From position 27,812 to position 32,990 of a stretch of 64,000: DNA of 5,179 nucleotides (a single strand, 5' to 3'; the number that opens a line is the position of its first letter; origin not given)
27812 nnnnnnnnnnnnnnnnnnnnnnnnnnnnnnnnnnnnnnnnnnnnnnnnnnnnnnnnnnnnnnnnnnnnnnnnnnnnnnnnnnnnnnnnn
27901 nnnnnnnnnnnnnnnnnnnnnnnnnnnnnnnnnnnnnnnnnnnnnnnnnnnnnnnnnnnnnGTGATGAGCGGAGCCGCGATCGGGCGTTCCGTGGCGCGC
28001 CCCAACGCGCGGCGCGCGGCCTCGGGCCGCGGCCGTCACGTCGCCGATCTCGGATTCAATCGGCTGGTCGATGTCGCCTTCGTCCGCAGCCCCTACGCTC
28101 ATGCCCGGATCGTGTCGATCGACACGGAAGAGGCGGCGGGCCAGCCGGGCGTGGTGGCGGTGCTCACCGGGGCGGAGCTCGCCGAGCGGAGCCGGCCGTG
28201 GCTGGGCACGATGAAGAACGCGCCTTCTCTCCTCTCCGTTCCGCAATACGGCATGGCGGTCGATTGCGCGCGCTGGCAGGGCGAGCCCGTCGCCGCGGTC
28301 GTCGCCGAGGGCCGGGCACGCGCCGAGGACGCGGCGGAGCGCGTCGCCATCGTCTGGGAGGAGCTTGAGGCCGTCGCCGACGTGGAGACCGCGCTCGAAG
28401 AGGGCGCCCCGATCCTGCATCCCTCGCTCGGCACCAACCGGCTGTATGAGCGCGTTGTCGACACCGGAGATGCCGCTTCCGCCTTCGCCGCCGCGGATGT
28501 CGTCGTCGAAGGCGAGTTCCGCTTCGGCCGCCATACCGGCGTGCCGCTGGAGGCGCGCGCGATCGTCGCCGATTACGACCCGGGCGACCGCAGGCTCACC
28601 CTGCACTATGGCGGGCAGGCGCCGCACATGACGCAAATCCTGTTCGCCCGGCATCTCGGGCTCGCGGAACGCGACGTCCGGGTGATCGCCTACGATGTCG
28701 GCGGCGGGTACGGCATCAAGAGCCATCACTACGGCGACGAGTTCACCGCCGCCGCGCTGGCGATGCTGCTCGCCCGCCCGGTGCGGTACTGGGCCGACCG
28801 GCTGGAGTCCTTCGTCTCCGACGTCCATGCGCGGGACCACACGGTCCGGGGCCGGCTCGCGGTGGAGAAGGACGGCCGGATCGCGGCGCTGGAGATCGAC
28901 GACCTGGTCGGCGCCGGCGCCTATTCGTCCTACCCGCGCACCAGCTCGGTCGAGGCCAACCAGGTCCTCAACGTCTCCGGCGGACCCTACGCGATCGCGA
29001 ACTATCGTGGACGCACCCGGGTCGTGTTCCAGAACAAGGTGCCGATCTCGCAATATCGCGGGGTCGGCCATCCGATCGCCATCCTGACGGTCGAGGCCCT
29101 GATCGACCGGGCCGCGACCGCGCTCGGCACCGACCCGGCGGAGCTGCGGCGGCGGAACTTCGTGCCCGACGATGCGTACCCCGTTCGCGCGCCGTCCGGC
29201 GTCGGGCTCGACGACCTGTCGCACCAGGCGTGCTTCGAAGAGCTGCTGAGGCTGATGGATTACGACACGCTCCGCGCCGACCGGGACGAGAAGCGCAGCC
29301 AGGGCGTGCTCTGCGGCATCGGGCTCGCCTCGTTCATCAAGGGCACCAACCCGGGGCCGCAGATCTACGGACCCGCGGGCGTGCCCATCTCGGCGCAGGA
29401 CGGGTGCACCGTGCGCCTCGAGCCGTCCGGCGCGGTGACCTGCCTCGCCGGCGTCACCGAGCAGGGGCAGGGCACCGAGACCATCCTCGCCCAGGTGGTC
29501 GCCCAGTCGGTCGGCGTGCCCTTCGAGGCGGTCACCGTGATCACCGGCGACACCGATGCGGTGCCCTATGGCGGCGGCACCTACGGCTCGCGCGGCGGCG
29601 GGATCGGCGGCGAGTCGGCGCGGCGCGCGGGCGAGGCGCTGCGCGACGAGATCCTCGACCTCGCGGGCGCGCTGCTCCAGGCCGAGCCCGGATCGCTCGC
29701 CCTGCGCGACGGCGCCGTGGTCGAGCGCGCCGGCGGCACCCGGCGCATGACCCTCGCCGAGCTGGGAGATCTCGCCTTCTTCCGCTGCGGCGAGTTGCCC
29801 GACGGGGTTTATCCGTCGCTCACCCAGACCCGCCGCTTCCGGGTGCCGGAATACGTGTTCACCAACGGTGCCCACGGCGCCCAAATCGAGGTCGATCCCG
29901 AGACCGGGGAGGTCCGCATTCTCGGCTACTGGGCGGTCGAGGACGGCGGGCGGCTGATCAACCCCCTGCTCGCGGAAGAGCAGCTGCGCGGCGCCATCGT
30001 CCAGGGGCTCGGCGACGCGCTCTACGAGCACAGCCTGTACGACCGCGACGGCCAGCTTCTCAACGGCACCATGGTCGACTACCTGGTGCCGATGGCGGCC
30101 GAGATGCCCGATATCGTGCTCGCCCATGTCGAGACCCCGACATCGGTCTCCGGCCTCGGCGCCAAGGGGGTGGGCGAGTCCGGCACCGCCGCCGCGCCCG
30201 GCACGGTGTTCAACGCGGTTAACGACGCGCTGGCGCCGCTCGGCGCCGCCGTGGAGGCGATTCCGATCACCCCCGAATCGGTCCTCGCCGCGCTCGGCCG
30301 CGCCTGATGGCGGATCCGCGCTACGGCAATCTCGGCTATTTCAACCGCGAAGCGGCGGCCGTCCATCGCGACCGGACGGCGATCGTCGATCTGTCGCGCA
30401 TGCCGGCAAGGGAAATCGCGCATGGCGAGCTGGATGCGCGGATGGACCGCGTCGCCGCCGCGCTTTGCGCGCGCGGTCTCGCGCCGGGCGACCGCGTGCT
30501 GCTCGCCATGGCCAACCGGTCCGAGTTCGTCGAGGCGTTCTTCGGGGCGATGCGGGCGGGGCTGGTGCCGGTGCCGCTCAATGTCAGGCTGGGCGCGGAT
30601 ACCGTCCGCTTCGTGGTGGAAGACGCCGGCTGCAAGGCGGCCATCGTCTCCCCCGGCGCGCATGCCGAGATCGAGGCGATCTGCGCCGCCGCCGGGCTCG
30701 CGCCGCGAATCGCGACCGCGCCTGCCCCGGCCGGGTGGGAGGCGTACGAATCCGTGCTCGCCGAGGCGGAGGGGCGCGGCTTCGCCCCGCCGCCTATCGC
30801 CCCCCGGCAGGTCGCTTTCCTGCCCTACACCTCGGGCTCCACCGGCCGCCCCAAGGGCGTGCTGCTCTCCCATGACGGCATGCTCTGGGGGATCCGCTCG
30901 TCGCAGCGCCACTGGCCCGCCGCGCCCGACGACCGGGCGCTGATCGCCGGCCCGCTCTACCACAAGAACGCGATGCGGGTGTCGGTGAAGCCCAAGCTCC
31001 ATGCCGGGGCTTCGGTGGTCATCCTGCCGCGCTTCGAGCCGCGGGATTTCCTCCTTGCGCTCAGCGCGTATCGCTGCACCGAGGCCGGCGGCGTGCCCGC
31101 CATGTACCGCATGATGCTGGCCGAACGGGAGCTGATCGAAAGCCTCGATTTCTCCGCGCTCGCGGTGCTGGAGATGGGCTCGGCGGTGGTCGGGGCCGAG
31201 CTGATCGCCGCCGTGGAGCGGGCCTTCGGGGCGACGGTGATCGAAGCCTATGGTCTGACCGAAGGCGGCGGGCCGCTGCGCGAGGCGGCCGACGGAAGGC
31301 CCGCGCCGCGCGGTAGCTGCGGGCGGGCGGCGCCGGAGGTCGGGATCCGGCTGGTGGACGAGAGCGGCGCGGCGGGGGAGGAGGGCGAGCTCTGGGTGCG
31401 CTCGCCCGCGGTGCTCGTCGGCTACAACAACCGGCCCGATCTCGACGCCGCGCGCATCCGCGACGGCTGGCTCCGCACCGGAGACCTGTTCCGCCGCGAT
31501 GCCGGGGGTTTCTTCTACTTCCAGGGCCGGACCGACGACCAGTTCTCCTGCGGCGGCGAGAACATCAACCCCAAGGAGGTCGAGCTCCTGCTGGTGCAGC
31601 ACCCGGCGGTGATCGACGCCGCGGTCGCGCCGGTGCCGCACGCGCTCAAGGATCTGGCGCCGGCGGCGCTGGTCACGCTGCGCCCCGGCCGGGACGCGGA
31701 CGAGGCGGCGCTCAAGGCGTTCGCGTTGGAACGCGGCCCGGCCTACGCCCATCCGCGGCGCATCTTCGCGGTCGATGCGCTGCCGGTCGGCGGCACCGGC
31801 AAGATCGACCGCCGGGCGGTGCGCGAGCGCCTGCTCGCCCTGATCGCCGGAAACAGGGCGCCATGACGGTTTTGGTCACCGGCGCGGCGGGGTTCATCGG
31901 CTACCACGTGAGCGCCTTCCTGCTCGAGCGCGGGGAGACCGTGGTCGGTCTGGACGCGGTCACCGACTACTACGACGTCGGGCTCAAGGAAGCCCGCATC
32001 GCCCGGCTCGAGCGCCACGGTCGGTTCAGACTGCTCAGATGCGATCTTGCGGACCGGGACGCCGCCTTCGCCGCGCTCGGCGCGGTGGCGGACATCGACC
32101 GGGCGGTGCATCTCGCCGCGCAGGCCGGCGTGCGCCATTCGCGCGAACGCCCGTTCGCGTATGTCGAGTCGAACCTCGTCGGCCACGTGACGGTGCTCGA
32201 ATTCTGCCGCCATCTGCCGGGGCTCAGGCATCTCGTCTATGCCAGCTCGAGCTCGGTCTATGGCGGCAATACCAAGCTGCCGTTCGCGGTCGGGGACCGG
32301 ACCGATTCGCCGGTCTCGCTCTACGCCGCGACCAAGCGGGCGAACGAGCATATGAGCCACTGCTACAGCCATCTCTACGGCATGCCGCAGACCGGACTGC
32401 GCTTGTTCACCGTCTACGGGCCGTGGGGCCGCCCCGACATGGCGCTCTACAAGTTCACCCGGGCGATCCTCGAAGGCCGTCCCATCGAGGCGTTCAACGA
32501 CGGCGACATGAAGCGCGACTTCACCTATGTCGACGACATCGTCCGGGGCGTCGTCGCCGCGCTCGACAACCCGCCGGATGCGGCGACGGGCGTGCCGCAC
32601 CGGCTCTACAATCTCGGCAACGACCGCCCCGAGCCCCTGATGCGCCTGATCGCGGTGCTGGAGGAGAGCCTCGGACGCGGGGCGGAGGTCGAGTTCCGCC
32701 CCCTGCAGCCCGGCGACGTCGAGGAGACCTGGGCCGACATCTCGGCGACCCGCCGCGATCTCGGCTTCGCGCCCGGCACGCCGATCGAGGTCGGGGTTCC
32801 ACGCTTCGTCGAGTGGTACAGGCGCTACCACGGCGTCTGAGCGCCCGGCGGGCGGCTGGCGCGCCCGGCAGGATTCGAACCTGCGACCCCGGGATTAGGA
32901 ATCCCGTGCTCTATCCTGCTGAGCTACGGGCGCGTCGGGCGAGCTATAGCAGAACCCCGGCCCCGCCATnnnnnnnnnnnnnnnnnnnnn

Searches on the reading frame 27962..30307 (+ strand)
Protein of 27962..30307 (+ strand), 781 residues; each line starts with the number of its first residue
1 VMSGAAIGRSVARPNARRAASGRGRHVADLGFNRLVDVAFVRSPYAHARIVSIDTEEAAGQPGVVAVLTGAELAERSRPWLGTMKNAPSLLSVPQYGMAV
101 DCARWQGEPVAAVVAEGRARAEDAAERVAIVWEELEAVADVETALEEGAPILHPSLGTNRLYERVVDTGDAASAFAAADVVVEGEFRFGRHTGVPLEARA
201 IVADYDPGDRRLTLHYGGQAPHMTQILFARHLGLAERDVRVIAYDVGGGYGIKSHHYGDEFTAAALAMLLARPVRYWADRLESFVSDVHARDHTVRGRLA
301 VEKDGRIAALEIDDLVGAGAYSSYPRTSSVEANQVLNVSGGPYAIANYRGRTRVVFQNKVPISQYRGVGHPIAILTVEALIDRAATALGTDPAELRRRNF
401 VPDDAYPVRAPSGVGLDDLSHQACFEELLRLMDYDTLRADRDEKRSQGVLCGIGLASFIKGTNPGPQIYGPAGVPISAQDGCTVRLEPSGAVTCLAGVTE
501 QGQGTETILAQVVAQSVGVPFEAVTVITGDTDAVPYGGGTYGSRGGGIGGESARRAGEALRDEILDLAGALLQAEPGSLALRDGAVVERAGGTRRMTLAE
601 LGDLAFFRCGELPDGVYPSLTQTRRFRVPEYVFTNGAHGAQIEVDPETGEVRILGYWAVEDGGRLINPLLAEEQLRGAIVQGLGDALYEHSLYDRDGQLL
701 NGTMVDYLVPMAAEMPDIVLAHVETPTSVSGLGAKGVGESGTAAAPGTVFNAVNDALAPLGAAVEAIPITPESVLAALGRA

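Call 23: search_protein_families(library=pfam, proteins=[window:27962-30307:+], max_evalue=0.001)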
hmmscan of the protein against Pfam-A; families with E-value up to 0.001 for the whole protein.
window:27962-30307:+ (781 aa): 3 families
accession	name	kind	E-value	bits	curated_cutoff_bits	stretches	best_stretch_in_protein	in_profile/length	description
PF20256.3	MoCoBD_2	-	5.7e-75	252.9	27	1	428-716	2-283/283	Molybdopterin cofactor-binding domain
PF02738.23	MoCoBD_1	-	7.4e-69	232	27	1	154-400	3-244/244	Molybdopterin cofactor-binding domain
PF01315.27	Ald_Xan_dh_C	-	2.4e-22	79.8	31.3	1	21-136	1-110/110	Aldehyde oxidase and xanthine dehydrogenase, a/b hammerhead domain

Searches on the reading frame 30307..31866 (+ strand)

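Call 23: search_protein_families(library=pfam, proteins=[window:30307-31866:+], max_evalue=0.001)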
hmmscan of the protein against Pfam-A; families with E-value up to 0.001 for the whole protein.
window:30307-31866:+ (519 aa): 2 families
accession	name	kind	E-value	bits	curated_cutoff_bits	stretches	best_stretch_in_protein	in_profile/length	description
PF00501.34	AMP-binding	-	5.1e-81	272.8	29.9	1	14-373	2-383/384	AMP-binding enzyme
PF13193.12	AMP-binding_C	-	1.5e-13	51.9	24.5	1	424-499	1-76/76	AMP-binding enzyme C-terminal domain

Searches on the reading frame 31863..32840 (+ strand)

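Call 23: search_protein_families(library=pfam, proteins=[window:31863-32840:+], max_evalue=0.001)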
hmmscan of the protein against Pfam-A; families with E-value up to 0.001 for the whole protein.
window:31863-32840:+ (325 aa): 8 families
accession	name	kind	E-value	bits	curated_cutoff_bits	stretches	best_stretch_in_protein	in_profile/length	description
PF01370.27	Epimerase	-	1.5e-53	182.1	20.9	1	3-252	1-240/240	NAD dependent epimerase/dehydratase family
PF16363.11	GDP_Man_Dehyd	-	1.1e-46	160.3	27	1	4-312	1-329/332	GDP-mannose 4,6 dehydratase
PF01073.25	3Beta_HSD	-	1.9e-14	53.8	22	1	4-271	1-269/280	3-beta hydroxysteroid dehydrogenase/isomerase family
PF04321.23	RmlD_sub_bind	-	3.6e-11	43.1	27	1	1-239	1-202/287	RmlD substrate binding domain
PF07993.18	NAD_binding_4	-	1.9e-06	27.7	20.1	1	5-224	1-252/258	Male sterility protein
PF08659.16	KR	-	8.8e-06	26.2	22.6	1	2-142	2-150/180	KR domain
PF00106.31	adh_short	-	5.8e-05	23.1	26.6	1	2-98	2-93/195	short chain dehydrogenase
PF02719.21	Polysacc_synt_2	-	0.00019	21.2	20.2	0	3-164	1-148/293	Polysaccharide biosynthesis protein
